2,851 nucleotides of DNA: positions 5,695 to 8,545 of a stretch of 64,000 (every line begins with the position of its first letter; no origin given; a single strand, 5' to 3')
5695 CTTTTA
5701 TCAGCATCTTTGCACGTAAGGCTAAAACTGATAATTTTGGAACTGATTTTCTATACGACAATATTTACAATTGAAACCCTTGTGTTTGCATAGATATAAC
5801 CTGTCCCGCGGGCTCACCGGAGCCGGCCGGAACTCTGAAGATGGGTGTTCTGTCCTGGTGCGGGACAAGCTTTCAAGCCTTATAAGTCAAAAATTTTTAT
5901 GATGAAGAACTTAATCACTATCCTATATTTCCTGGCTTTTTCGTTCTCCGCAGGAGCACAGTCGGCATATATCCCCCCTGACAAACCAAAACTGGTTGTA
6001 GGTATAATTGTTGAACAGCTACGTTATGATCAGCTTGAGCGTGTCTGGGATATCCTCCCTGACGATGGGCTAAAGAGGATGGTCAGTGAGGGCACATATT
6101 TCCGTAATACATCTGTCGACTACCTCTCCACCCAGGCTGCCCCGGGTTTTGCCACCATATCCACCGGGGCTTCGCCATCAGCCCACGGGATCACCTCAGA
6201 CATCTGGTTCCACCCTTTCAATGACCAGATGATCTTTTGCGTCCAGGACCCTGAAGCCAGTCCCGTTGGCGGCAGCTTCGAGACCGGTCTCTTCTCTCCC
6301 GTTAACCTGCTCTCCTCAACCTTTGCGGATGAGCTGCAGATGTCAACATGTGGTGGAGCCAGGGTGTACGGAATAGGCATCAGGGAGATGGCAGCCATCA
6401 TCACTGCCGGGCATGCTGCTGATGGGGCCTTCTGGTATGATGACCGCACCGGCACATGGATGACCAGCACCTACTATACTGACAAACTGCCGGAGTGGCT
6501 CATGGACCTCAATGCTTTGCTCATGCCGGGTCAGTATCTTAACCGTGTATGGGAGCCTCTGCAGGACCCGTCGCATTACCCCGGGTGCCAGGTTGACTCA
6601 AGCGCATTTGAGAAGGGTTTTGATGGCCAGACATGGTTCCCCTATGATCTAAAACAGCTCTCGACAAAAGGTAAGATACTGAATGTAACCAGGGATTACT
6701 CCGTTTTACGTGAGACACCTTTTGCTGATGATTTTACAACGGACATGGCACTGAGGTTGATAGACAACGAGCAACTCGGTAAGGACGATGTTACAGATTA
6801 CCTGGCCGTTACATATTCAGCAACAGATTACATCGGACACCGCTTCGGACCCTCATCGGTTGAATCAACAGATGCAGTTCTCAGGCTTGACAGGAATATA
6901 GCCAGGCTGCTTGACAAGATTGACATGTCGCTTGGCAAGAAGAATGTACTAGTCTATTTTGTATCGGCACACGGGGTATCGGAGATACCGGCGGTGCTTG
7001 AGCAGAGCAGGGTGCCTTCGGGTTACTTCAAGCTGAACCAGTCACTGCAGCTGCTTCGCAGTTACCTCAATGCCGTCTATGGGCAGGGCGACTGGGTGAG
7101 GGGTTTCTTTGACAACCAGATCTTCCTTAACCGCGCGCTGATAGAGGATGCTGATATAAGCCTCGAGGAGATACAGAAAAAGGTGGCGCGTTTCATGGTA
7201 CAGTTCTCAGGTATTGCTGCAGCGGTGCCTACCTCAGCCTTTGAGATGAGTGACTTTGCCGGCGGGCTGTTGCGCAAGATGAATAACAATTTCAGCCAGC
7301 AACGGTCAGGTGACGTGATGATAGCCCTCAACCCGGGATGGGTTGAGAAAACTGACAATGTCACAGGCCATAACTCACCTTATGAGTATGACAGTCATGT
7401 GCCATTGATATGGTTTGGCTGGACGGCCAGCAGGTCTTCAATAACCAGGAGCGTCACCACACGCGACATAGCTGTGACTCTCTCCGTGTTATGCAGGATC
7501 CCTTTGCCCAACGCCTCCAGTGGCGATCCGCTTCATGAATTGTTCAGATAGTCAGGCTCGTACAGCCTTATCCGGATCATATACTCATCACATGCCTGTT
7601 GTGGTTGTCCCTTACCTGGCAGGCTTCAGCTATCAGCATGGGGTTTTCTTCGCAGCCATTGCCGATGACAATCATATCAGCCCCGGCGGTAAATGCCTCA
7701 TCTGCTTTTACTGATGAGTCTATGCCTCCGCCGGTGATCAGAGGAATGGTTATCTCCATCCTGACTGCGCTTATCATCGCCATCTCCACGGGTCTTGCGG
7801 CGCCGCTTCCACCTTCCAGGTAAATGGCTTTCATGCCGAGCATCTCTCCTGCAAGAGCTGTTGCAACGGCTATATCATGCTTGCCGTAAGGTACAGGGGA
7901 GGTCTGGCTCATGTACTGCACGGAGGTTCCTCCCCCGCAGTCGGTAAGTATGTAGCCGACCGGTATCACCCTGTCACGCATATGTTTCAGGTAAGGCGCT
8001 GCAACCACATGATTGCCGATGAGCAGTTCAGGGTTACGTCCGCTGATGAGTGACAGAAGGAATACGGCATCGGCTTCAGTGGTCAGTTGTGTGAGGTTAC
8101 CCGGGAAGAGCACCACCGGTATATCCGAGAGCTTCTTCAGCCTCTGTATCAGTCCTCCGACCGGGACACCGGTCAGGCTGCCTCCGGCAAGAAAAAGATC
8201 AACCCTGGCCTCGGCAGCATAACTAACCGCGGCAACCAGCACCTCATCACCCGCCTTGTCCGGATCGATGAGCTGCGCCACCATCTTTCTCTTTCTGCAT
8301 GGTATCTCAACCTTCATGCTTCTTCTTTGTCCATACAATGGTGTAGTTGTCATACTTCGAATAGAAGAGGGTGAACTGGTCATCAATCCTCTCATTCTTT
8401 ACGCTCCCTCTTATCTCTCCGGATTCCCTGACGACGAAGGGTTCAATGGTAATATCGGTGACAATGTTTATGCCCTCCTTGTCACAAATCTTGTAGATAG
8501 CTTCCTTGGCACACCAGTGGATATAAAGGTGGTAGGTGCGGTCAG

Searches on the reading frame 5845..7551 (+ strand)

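Call 80: search_protein_families(library=pfam, proteins=[window:5845-7551:+], max_evalue=0.00001)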
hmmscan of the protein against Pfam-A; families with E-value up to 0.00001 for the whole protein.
window:5845-7551:+ (568 aa): 1 family
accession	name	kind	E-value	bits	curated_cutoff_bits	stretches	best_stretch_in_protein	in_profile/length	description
PF01663.27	Phosphodiest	-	6.4e-35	121.8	23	1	51-500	1-322/342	Type I phosphodiesterase / nucleotide pyrophosphatase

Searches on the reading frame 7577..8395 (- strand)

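Call 80: search_protein_families(library=pfam, proteins=[window:7577-8395:-], max_evalue=0.00001)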
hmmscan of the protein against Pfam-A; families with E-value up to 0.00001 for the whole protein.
window:7577-8395:- (272 aa): 3 families
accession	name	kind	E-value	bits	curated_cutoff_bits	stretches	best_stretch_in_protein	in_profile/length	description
PF01884.23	PcrB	-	2.9e-35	122.2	23.9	1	41-255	10-219/226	PcrB family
PF00977.27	His_biosynth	-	4.4e-08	33.3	23.6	1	197-261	54-118/228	Histidine biosynthesis protein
PF01207.24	Dus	-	8.6e-07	28.8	20.4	1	202-268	170-237/311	Dihydrouridine synthase (Dus)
